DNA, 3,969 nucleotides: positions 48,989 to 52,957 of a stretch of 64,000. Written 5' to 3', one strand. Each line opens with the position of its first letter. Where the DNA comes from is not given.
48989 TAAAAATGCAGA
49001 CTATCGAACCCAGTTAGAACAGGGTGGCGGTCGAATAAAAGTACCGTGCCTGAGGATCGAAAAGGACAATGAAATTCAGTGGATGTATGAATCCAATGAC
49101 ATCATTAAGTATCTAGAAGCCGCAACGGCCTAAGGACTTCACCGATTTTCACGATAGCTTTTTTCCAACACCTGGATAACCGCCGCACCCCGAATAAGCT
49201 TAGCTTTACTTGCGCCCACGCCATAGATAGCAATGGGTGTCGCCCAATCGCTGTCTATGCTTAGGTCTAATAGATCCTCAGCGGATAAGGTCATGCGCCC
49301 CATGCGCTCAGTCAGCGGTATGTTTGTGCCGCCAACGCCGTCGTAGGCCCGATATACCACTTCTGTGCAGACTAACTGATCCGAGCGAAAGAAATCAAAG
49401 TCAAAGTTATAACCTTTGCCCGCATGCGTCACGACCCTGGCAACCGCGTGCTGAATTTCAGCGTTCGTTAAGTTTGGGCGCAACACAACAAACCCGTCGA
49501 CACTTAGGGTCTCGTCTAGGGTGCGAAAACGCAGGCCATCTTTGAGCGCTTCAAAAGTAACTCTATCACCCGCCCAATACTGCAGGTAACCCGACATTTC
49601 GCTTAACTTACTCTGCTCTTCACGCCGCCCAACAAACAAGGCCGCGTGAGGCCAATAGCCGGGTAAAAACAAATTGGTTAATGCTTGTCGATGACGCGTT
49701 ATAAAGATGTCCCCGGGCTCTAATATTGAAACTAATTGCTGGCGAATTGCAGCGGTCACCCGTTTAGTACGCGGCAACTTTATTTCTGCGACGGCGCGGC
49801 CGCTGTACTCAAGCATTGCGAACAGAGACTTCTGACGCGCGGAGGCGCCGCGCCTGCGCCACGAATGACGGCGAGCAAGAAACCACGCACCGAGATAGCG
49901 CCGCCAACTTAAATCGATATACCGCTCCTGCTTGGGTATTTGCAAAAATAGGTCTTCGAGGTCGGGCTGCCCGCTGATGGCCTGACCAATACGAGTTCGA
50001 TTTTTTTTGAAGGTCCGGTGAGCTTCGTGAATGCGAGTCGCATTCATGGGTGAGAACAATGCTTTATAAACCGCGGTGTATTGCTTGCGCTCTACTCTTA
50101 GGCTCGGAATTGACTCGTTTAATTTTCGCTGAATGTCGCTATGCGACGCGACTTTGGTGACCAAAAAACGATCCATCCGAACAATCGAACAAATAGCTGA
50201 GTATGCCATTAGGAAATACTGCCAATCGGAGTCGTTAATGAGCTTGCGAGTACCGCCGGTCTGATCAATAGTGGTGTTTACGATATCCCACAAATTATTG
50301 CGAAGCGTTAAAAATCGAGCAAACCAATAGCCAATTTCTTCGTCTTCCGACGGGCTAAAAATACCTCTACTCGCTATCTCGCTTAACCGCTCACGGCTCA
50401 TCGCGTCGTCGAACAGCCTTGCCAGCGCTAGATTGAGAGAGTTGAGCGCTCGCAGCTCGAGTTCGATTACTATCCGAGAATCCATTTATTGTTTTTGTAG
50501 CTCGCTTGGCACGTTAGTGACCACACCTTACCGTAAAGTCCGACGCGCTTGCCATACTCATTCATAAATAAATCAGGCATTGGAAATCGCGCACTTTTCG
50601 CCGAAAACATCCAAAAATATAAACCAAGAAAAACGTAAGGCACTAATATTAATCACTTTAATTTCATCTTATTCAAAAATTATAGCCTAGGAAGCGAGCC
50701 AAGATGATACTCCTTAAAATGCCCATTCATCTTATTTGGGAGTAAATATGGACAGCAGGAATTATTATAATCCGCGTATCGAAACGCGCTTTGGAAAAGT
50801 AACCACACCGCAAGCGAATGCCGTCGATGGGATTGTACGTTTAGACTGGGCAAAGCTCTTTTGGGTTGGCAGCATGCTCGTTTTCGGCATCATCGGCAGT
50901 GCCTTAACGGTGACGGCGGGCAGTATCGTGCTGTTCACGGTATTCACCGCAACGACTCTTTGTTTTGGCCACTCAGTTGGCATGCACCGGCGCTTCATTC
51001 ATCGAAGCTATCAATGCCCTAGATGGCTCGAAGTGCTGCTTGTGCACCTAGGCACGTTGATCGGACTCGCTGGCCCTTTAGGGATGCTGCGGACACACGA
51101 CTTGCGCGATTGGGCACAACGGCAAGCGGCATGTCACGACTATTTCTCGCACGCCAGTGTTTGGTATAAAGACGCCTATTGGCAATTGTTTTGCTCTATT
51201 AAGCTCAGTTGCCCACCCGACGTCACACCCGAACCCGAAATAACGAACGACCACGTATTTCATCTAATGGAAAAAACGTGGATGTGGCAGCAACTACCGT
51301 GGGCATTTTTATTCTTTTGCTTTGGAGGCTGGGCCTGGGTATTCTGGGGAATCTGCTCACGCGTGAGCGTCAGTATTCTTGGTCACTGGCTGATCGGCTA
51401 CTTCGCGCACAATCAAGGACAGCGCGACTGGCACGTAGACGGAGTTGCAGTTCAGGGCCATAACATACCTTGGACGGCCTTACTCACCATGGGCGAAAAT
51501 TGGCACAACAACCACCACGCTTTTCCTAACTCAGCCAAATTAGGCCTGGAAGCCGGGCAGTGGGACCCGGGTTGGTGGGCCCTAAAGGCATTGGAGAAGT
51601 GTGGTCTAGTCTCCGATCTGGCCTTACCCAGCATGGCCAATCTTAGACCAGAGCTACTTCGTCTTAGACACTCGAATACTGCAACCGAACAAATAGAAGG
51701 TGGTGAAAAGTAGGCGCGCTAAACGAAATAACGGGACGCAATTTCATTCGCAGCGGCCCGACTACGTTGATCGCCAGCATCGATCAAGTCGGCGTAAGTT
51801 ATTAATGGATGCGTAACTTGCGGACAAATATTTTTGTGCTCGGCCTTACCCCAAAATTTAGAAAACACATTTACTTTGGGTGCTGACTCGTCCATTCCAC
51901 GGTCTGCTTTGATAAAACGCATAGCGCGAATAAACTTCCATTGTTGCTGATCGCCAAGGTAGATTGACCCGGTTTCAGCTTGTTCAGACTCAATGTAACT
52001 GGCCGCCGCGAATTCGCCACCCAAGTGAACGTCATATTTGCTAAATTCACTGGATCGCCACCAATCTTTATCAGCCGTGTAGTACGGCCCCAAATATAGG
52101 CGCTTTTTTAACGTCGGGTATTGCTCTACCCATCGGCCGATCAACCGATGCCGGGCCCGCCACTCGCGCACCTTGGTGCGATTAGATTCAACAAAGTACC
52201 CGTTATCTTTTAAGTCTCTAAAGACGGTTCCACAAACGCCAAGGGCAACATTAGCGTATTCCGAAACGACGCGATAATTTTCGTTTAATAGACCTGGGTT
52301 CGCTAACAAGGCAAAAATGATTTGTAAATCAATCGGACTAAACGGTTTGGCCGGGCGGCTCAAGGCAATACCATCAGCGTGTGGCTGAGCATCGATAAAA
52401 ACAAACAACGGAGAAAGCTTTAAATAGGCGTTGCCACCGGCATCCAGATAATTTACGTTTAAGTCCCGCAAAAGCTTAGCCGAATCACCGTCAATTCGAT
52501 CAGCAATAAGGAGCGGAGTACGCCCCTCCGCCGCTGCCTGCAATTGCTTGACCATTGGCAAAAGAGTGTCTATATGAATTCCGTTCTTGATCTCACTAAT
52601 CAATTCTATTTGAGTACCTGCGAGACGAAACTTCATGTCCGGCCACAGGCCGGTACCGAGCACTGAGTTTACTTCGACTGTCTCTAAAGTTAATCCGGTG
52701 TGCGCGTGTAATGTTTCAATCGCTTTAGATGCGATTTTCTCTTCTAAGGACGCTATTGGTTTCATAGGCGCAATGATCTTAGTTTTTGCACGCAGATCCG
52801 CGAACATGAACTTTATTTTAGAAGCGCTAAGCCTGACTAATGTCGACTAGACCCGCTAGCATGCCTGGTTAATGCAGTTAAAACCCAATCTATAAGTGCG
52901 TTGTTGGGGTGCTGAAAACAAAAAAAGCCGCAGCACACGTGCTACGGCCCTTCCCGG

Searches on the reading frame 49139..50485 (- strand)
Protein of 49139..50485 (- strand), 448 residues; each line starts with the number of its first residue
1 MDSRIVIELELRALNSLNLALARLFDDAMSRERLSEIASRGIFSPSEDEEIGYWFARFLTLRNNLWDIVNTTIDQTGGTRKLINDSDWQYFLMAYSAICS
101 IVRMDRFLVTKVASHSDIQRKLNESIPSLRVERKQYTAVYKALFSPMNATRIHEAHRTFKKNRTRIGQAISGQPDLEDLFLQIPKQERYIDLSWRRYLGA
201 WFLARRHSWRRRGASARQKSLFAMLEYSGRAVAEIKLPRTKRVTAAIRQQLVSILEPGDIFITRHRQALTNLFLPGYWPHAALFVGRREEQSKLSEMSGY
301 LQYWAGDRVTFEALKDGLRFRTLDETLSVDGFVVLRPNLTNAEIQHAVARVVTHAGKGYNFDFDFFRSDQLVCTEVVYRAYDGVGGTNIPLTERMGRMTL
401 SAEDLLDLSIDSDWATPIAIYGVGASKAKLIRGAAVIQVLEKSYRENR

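Call 48: search_protein_families(library=pfam, proteins=[window:49139-50485:-], max_evalue=0.00001)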
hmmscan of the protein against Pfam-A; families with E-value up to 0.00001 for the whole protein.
window:49139-50485:- (448 aa): 1 family
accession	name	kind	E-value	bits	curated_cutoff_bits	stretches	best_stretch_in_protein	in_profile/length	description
PF05708.18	Peptidase_C92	-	6.6e-15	56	27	1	255-404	2-140/166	Permuted papain-like amidase enzyme, YaeF/YiiX, C92 family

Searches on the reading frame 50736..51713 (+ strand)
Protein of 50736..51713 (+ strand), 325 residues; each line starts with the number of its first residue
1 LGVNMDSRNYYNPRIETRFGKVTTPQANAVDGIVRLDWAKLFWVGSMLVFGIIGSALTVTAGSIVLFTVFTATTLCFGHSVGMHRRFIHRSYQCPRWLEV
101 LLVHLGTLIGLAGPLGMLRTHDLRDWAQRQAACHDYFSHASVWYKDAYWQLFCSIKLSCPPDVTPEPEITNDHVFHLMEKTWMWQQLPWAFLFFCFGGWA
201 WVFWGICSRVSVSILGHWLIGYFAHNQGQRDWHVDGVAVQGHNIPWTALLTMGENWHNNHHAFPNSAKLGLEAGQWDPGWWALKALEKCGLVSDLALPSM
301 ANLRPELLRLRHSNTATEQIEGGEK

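Call 48: search_protein_families(library=pfam, proteins=[window:50736-51713:+], max_evalue=0.00001)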
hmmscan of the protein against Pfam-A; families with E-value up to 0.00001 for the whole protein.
window:50736-51713:+ (325 aa): 1 family
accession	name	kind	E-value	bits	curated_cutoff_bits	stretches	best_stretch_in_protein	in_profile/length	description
PF00487.30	FA_desaturase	-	2.1e-06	28.2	29.7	1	66-265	7-225/253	Fatty acid desaturase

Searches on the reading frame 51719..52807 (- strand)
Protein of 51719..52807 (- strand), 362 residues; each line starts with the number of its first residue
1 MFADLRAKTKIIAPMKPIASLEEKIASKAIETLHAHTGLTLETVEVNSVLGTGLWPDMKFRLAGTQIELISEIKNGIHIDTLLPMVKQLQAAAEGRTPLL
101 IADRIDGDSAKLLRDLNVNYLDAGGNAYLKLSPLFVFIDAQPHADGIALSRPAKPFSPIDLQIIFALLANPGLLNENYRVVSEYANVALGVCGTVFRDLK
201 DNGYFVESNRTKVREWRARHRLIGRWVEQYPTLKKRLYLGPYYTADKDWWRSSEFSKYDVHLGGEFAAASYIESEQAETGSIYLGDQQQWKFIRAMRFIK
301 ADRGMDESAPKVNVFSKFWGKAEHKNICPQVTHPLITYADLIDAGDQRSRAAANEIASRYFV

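Call 48: search_protein_families(library=pfam, proteins=[window:51719-52807:-], max_evalue=0.00001)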
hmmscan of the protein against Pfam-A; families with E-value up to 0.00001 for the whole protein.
window:51719-52807:- (362 aa): 1 family
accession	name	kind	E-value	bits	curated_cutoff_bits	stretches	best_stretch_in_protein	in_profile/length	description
PF09952.14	AbiEi_2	-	1.5e-18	67.9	21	1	219-360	5-141/143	Transcriptional regulator, AbiEi antitoxin, Type IV TA system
